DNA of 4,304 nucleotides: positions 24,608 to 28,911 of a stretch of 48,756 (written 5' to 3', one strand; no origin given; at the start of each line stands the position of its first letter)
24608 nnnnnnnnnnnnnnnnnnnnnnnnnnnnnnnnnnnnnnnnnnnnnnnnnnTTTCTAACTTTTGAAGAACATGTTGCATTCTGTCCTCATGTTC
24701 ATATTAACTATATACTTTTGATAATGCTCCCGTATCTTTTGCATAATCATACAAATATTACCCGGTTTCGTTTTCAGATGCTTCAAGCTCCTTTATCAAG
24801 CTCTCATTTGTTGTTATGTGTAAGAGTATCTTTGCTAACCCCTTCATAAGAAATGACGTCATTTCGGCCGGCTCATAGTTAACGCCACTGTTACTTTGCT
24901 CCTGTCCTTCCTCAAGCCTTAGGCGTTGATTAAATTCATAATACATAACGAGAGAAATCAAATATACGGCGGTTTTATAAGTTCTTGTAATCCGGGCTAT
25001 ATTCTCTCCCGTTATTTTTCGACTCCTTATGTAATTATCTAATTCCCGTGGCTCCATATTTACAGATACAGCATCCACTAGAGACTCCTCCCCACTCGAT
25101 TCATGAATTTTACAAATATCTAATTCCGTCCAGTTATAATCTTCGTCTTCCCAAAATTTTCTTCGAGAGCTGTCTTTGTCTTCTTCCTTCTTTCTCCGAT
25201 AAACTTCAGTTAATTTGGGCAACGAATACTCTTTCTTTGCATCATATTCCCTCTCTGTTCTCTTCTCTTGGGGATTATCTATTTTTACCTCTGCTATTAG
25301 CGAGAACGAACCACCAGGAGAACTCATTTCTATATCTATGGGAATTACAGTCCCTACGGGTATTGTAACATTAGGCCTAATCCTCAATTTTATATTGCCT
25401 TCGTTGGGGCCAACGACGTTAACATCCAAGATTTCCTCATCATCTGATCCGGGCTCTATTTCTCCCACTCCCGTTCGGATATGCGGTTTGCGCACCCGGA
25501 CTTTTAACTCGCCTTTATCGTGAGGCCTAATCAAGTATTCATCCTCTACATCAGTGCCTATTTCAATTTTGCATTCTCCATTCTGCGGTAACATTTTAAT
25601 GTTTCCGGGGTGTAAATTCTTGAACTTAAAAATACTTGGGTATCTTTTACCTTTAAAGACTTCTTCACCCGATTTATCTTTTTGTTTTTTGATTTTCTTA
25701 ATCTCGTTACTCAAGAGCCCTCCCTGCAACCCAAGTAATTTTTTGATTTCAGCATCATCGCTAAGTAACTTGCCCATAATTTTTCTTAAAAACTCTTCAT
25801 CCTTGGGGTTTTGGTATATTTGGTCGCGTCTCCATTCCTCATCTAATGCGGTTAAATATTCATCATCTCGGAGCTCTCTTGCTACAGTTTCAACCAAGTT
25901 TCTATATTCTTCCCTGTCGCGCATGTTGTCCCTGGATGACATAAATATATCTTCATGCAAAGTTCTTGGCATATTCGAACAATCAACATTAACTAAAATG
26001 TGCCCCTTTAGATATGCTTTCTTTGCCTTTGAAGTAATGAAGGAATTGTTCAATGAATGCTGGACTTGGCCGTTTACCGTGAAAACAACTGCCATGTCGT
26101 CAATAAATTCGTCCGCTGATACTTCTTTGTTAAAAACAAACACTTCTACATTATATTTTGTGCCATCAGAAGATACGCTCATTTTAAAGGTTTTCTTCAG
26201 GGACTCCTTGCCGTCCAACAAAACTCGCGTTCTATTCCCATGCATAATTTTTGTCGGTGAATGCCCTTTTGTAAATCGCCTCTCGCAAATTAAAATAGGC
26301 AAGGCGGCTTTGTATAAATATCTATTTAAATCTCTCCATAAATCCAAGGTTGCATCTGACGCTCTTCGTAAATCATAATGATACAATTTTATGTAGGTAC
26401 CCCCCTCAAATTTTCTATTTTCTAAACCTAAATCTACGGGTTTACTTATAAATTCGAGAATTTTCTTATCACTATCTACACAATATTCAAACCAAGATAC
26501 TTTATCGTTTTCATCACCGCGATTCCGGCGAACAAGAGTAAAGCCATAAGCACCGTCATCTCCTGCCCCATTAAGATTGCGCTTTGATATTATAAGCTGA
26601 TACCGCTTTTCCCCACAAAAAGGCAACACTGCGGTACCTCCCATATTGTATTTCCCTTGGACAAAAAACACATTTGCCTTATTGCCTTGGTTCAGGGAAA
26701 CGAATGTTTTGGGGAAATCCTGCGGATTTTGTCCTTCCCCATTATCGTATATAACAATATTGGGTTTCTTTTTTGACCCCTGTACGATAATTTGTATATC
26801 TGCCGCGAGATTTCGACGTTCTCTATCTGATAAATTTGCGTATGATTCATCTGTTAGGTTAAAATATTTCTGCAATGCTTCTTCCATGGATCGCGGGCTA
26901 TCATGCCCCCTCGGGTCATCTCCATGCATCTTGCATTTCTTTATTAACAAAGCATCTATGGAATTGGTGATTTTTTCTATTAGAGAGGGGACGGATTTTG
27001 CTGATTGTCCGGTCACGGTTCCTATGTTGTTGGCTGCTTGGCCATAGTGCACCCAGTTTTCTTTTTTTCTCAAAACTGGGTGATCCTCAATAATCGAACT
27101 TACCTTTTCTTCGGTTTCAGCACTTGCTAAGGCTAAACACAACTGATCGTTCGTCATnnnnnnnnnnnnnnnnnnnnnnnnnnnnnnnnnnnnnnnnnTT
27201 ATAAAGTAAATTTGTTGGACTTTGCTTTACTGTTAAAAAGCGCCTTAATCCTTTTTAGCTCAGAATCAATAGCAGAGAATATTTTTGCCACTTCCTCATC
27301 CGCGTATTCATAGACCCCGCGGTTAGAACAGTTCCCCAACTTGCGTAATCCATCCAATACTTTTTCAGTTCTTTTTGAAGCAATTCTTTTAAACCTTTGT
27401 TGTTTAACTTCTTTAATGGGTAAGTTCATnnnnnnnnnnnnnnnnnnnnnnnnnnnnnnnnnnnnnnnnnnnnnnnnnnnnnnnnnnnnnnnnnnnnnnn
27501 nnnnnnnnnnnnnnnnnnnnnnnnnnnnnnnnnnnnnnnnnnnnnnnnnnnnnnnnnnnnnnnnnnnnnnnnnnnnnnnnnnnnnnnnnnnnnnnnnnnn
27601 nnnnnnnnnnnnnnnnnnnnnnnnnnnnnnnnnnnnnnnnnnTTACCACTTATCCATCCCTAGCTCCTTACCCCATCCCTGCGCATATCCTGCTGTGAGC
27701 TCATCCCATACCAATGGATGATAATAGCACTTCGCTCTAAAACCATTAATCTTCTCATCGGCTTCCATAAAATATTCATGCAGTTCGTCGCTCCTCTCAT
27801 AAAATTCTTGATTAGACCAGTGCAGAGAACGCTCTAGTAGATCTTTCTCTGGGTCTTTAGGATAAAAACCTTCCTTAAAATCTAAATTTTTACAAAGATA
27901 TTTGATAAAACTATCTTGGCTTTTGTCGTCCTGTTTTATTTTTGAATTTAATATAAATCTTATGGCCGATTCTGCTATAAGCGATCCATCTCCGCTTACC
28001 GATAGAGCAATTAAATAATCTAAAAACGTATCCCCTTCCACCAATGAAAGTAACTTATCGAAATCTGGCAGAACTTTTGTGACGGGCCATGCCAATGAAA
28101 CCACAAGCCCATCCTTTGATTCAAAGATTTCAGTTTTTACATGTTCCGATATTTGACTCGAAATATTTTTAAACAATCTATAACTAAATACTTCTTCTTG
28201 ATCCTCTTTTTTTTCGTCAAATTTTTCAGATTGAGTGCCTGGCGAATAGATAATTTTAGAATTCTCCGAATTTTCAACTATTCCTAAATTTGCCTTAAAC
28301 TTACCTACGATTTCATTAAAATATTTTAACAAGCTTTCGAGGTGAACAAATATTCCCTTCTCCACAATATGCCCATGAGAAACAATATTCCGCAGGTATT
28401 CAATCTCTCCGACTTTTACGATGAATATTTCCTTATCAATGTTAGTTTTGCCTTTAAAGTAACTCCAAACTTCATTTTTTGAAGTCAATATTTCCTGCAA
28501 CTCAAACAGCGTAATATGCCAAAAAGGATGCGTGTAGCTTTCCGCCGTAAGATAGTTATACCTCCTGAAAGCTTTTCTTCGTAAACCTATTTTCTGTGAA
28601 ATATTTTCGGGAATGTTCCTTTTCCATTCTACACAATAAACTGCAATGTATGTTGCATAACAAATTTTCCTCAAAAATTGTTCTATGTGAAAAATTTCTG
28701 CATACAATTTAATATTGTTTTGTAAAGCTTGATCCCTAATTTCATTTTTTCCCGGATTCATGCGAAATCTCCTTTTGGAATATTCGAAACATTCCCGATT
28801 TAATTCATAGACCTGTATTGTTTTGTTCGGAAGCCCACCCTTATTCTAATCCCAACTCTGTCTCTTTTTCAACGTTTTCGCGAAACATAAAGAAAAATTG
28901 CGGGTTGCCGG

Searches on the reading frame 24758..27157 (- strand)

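Call 8: search_protein_families(library=pfam, proteins=[window:24758-27157:-], max_evalue=0.01)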
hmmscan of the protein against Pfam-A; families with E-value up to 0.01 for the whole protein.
window:24758-27157:- (799 aa): 1 family
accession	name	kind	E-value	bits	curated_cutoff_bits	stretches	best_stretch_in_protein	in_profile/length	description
PF13589.12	HATPase_c_3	-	0.0057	17.1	25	0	118-181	19-85/137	Histidine kinase-, DNA gyrase B-, and HSP90-like ATPase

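Call 18: search_protein_families(library=padloc, proteins=[window:24758-27157:-], max_evalue=1)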
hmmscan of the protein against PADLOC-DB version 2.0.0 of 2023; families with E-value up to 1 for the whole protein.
window:24758-27157:- (799 aa): 0 families

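Call 81: search_protein_families(library=pfam, proteins=[window:24758-27157:-], max_evalue=1)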
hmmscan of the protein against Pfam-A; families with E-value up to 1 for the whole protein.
window:24758-27157:- (799 aa): 2 families
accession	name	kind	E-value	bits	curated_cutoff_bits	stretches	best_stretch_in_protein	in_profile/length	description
PF13589.12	HATPase_c_3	-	0.0057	17.1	25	1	118-181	19-85/137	Histidine kinase-, DNA gyrase B-, and HSP90-like ATPase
PF05400.18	FliT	-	0.25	12.6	29.5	1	450-493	36-79/85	Flagellar protein FliT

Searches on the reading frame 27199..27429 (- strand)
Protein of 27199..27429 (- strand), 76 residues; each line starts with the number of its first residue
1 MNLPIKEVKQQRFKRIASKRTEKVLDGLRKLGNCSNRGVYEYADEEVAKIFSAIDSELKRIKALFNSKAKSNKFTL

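Call 81: search_protein_families(library=pfam, proteins=[window:27199-27429:-], max_evalue=1)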
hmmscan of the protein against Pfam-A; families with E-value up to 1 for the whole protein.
window:27199-27429:- (76 aa): 2 families
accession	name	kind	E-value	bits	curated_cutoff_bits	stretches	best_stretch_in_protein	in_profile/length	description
PF06424.17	PRP1_N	-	0.053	14.4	22.4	1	16-67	48-96/144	PRP1 splicing factor, N-terminal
PF08385.17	DHC_N1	-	0.062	12.3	28.3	1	9-71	307-368/562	Dynein heavy chain, N-terminal region 1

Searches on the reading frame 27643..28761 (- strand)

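Call 8: search_protein_families(library=pfam, proteins=[window:27643-28761:-], max_evalue=0.01)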
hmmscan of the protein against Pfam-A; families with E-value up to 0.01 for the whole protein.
window:27643-28761:- (372 aa): 0 families

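Call 18: search_protein_families(library=padloc, proteins=[window:27643-28761:-], max_evalue=1)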
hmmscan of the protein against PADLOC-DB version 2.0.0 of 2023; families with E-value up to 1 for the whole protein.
window:27643-28761:- (372 aa): 1 family
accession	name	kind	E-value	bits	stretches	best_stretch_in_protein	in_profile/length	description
PDLC04592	PDC-M34B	-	7.4e-07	27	1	7-152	50-190/192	-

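Call 81: search_protein_families(library=pfam, proteins=[window:27643-28761:-], max_evalue=1)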
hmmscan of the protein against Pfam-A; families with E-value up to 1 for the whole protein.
window:27643-28761:- (372 aa): 1 family
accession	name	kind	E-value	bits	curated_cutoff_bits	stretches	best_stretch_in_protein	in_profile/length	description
PF25481.1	Nucleoprot-TPR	-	0.13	12.7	27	1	305-336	16-47/80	Nucleoprotein TPR-like domain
